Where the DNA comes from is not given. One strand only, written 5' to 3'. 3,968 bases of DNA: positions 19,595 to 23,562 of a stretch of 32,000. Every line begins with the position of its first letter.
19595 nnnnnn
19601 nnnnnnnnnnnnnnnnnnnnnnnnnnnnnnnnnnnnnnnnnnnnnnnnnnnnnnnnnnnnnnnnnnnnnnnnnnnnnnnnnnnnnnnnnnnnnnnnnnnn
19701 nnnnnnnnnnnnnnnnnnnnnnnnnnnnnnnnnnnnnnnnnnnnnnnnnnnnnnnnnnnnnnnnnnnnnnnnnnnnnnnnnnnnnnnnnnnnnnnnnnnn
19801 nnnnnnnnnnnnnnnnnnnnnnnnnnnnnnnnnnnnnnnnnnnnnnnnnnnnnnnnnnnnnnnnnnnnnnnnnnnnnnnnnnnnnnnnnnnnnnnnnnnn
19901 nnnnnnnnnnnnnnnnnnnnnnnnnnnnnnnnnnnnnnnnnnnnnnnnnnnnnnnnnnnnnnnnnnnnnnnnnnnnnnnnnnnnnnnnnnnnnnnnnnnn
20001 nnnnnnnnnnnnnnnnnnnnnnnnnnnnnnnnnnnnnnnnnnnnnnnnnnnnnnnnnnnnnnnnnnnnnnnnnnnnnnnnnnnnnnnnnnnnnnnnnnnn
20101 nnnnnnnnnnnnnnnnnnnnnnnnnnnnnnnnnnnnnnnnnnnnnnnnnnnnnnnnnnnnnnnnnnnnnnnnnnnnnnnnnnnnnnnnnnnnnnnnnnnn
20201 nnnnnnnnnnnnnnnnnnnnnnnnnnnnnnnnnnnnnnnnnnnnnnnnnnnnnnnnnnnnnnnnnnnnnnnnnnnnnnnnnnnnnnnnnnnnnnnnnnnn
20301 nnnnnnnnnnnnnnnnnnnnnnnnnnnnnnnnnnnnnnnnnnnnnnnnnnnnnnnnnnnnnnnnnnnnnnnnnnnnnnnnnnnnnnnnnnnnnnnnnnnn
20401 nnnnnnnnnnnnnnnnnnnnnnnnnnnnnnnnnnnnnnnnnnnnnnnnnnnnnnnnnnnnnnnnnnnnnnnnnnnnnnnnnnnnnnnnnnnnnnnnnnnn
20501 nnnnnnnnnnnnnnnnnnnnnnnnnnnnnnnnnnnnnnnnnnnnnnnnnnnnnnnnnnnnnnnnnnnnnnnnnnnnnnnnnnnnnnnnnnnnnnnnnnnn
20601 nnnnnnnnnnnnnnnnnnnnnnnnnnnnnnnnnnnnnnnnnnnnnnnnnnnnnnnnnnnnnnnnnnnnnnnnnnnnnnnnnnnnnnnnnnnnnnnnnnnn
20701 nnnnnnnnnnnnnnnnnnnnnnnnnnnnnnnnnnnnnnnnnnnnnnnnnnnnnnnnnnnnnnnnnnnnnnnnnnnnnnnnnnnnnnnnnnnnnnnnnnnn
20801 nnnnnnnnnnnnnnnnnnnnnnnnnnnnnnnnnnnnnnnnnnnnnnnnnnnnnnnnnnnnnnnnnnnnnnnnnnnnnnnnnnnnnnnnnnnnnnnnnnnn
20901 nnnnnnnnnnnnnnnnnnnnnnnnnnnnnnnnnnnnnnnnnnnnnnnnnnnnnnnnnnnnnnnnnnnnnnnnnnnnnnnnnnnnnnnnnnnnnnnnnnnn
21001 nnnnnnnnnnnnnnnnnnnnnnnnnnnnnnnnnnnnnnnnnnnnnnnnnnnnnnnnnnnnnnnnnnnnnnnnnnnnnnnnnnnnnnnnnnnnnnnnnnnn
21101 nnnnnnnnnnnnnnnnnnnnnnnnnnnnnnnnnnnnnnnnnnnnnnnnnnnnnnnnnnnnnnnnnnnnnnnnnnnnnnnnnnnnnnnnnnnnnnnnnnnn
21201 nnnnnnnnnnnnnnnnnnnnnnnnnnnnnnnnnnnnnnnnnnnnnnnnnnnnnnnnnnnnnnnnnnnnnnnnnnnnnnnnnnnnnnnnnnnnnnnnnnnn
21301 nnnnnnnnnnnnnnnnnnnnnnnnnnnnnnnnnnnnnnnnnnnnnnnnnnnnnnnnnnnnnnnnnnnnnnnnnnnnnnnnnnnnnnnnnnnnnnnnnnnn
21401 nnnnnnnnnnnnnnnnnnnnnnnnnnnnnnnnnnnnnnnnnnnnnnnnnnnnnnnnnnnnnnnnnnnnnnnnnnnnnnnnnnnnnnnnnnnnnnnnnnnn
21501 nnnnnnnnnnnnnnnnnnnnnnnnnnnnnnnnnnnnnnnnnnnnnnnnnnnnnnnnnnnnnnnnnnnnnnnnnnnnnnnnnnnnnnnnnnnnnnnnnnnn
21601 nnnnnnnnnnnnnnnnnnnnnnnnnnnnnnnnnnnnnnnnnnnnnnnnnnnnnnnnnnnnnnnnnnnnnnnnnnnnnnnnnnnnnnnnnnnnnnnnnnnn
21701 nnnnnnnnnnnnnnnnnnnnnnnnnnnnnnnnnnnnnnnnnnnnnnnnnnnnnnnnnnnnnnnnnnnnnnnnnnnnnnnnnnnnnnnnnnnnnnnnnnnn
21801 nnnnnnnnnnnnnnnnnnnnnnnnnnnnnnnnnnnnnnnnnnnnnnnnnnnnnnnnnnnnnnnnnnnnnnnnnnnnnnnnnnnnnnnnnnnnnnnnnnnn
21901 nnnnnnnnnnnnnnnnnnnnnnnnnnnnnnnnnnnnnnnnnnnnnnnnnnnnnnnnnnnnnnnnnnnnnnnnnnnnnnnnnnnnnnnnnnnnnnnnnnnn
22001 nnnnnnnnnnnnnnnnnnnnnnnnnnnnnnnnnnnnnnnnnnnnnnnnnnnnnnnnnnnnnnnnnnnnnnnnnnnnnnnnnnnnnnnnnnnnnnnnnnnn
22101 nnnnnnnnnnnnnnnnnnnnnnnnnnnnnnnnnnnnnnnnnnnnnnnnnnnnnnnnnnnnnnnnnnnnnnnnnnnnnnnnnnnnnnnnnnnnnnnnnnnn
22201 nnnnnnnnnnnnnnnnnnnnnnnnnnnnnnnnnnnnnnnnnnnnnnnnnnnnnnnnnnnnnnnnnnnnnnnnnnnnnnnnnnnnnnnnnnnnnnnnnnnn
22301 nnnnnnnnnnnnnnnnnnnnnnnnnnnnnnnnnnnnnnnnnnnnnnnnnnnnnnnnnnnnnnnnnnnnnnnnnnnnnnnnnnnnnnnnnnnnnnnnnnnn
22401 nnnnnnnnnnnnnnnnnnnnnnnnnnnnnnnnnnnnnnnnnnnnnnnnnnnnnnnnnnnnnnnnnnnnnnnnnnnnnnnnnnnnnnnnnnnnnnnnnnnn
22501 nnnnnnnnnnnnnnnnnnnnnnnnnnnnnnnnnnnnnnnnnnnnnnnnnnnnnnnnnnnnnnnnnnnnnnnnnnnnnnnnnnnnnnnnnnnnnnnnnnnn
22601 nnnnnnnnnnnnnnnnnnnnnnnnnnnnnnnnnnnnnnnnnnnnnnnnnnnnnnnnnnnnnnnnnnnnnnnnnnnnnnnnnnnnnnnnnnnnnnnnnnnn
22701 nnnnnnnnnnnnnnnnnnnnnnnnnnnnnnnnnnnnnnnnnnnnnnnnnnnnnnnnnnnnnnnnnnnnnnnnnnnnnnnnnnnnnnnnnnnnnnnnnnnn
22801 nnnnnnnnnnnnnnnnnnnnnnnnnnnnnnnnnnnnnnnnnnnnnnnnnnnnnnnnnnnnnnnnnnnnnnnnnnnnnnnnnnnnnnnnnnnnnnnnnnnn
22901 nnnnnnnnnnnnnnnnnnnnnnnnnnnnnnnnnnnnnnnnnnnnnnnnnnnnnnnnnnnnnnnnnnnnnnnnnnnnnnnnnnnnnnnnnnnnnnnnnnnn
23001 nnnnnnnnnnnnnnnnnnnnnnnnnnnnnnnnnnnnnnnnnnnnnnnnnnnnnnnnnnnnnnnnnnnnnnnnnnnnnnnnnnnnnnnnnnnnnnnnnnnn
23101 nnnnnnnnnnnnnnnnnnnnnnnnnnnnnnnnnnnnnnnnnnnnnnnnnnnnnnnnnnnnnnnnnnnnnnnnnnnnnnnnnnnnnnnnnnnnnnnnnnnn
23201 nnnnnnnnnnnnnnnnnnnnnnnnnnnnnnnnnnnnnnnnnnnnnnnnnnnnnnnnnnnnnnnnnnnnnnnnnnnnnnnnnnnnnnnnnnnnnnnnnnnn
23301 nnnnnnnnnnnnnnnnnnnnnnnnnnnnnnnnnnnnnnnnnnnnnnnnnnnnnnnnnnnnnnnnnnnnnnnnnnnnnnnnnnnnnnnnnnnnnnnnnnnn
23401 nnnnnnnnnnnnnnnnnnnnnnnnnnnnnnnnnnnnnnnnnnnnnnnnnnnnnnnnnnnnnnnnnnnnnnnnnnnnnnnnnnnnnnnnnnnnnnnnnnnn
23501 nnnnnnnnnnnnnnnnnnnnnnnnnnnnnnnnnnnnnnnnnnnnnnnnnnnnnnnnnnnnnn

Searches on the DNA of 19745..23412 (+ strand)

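Call 40: search_dna_similar(query=window:19745-23412:+, collection=plasmids, mode=near, max_rows=5)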
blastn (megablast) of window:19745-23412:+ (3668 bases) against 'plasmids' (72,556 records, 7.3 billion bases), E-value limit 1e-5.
Records with a match: 66; places in all: 66; records where one place covers at least 80% of the query: 66.
Best place of each record, by identity: >=99% 19; 95-99% 23; 90-95% 4; 80-90% 16; 60-80% 4.
By first word of the organism name: Sinorhizobium 65; Phyllobacterium 1.
By predicted mobility (MOB-suite, as given by PLSDB): mobilizable 57; non-mobilizable 7; conjugative 2.
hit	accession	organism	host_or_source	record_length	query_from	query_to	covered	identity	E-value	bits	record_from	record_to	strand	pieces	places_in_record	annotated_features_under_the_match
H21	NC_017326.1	Sinorhizobium meliloti SM11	-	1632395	1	3668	100%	100.0%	0e+0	6774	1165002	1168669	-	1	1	none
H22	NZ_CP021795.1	Sinorhizobium meliloti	Medicago sativa,Single Cell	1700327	1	3668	100%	100.0%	0e+0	6774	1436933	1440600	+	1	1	none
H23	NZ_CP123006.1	Sinorhizobium meliloti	Medicago sativa,cell culture,nodules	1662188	1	3668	100%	100.0%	0e+0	6774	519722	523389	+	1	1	none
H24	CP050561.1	Sinorhizobium meliloti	Melilotus officinalis,cell culture,root ...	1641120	1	3668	100%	100.0%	0e+0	6769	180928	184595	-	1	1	DUF2264 domain-containing protein | hydroxyacid dehydrogenase | sugar phosphate isomerase/epimerase | LacI family transcriptional regulator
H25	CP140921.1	Sinorhizobium meliloti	Medicago lupulina,whole organism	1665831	1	3668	100%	100.0%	0e+0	6769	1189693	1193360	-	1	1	DUF2264 domain-containing protein | hydroxyacid dehydrogenase | TIM barrel protein | LacI family DNA-binding transcriptional regulator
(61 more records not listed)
